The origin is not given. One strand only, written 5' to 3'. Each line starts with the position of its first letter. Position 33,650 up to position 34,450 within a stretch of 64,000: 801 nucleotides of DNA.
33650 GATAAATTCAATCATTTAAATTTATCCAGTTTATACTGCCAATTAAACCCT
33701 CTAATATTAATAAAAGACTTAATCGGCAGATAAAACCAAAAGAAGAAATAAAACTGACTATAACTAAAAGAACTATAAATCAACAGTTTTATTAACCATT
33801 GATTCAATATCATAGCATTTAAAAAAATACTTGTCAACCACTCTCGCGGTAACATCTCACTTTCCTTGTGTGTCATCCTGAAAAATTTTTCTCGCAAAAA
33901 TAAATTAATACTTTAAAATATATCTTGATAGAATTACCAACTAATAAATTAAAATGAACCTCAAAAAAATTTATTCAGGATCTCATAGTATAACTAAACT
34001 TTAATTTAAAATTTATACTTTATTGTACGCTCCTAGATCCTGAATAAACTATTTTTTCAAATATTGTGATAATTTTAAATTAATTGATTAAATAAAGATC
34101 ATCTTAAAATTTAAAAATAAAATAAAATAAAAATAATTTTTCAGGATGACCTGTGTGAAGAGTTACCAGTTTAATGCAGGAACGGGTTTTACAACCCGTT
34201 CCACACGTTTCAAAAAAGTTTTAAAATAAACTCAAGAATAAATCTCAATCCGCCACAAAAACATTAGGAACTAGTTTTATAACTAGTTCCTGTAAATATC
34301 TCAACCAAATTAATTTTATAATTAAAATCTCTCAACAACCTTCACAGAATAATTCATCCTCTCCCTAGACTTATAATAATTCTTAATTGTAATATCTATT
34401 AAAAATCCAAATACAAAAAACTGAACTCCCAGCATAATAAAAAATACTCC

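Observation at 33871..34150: Gene-less copy of the same cassette architecture (empty site?), plus a half-degraded copy at 15029-15300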

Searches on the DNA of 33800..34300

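Call 29: search_rna_families(source=window, start=33800, end=34300, threshold=evalue, max_evalue=10)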
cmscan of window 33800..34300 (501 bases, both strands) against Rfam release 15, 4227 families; matches with E-value up to 10: 3.
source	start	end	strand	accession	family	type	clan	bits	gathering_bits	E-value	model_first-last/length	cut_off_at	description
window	33973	34045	-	RF03785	mir-974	Gene; miRNA;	-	16.1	90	3.8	1-91/91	no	mir-974 microRNA precursor family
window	34175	34205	+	RF03660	mir-4018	Gene; miRNA;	-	14.9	66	4.5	9-46/54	no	mir-4018 microRNA precursor family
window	33802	33824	+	RF01335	CRISPR-DR22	Gene; CRISPR;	-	13.2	50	6.1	1-36/36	no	CRISPR RNA direct repeat element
